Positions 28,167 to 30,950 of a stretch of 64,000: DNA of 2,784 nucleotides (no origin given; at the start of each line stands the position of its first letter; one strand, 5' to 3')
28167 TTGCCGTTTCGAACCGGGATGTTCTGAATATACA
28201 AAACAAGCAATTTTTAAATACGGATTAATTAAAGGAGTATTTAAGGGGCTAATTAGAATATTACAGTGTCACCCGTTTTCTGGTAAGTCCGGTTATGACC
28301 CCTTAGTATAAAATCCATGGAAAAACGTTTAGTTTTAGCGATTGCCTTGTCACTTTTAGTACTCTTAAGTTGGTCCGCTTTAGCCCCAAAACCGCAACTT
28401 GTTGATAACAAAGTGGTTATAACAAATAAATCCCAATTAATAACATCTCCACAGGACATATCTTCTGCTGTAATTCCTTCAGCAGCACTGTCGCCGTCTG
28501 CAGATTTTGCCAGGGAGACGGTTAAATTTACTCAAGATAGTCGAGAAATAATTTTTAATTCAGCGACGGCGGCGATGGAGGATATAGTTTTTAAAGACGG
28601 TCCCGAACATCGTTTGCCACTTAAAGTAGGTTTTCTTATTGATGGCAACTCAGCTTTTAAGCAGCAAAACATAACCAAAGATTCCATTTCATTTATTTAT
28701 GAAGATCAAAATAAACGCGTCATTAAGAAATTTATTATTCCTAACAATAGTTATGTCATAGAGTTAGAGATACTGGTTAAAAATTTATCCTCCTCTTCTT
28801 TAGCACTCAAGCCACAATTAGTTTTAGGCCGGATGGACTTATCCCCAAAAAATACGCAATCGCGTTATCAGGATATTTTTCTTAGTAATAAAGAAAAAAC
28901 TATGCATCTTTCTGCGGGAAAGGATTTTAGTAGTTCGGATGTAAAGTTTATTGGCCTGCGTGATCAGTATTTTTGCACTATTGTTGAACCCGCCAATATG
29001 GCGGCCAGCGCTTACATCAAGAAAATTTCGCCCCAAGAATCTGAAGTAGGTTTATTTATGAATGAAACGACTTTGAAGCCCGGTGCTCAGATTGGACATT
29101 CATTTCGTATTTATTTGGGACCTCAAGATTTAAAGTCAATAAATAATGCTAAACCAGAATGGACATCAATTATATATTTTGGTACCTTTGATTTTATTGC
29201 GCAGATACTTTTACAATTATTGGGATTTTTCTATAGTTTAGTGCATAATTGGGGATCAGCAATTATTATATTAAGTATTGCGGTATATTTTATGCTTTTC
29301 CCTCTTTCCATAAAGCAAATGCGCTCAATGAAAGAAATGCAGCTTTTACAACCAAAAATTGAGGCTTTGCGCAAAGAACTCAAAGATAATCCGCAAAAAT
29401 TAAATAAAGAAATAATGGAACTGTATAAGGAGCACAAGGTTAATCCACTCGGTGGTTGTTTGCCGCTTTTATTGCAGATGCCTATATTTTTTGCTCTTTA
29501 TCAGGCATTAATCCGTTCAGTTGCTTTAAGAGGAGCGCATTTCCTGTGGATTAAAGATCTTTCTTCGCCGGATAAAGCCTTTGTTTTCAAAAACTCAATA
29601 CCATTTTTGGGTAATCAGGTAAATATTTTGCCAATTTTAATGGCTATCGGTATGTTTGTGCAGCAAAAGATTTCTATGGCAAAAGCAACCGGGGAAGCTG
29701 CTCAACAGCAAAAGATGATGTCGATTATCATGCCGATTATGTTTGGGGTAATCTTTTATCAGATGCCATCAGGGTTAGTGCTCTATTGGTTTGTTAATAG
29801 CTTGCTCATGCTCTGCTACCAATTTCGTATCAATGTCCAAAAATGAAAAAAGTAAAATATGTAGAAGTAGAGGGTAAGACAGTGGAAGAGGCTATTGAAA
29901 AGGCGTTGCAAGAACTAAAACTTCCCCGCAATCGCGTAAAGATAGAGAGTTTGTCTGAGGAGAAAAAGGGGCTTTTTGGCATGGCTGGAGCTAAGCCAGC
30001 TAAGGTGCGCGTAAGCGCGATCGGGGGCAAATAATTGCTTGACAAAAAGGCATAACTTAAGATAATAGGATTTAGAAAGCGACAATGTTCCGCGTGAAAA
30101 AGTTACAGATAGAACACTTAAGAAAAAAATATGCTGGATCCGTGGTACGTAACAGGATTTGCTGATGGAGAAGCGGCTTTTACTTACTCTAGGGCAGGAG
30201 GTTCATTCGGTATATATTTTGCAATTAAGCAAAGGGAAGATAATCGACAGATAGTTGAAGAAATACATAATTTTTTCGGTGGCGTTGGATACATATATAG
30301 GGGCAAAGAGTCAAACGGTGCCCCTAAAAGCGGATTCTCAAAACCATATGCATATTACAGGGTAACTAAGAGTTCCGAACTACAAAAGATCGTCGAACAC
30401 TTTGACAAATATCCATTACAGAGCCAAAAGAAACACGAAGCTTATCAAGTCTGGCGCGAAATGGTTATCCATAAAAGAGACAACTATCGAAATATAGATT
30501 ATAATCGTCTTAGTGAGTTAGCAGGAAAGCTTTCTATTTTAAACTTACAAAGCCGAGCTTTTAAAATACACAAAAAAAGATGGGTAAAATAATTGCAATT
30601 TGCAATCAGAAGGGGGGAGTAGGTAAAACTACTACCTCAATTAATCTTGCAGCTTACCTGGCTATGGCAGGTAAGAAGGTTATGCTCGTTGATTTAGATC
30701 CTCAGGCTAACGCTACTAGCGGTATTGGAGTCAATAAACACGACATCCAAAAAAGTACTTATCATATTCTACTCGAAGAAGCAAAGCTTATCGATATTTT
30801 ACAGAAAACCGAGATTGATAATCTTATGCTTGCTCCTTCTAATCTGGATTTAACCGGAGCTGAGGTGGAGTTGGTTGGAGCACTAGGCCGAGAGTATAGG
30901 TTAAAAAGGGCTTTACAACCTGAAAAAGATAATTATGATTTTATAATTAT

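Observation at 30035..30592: A free-standing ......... homing-endonuclease gene with its own near-consensus promoter, inserted between a truncated jag and parA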

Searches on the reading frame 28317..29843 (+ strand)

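Call 3: search_protein_families(library=pfam, proteins=[window:28317-29843:+], max_evalue=1)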
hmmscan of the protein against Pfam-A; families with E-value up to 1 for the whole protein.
window:28317-29843:+ (509 aa): 3 families
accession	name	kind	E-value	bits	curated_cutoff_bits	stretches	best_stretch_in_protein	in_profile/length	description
PF02096.25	60KD_IMP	-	5.2e-60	202.5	35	1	312-506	1-162/163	60Kd inner membrane protein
PF14849.12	YidC_periplas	-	1.1e-18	68.6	24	1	115-300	81-282/283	YidC periplasmic domain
PF20990.2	DUF2207_C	-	0.4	10.8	33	1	277-358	130-213/247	Predicted membrane protein (DUF2207) C-terminal domain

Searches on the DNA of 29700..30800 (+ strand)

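Call 24: search_rna_families(sources=[L011, L012], threshold=gathering)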
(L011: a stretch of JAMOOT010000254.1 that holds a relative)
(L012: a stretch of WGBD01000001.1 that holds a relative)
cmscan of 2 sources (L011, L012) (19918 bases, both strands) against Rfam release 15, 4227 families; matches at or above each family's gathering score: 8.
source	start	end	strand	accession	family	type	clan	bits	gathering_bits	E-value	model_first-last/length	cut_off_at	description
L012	2975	7433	+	RF02541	LSU_rRNA_bacteria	Gene; rRNA;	CL00112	2647.5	50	0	1-2925/2925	no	Bacterial large subunit ribosomal RNA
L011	1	2718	+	RF02541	LSU_rRNA_bacteria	Gene; rRNA;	CL00112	1754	50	0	1013-2925/2925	5'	Bacterial large subunit ribosomal RNA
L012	909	2472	+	RF00177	SSU_rRNA_bacteria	Gene; rRNA;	CL00111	1513.9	50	0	1-1533/1533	no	Bacterial small subunit ribosomal RNA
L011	2788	2904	+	RF00001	5S_rRNA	Gene; rRNA;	CL00113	99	38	6.7e-21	1-120/120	no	5S ribosomal RNA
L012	7495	7611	+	RF00001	5S_rRNA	Gene; rRNA;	CL00113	99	38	6.7e-21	1-120/120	no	5S ribosomal RNA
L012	2611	2683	+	RF00005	tRNA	Gene; tRNA;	CL00001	70.6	29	6.6e-14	1-71/71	no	tRNA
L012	5013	5712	+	RF00028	Intron_gpI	Intron;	-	69.1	50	6e-16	1-253/253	no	Group I catalytic intron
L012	2822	2894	+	RF00005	tRNA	Gene; tRNA;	CL00001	69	29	1.9e-13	1-71/71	no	tRNA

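Call 82: search_rna_families(source=window, start=29700, end=30800, threshold=evalue, max_evalue=1)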
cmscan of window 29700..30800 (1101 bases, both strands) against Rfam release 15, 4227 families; matches with E-value up to 1: 0.
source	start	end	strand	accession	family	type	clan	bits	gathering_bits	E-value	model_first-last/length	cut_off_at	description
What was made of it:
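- On Free-standing endonuclease gene (not intron- or intein-borne): No Rfam match at E<=1 in 29700-30800 (call 82).
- Closest known: Single-motif, homodimeric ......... homing endonucleases of rRNA group I introns. Different: This gene is not inside an intron (no Rfam hit, call 82).
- Tried and rejected: No Rfam match at E<=1 (call 82).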
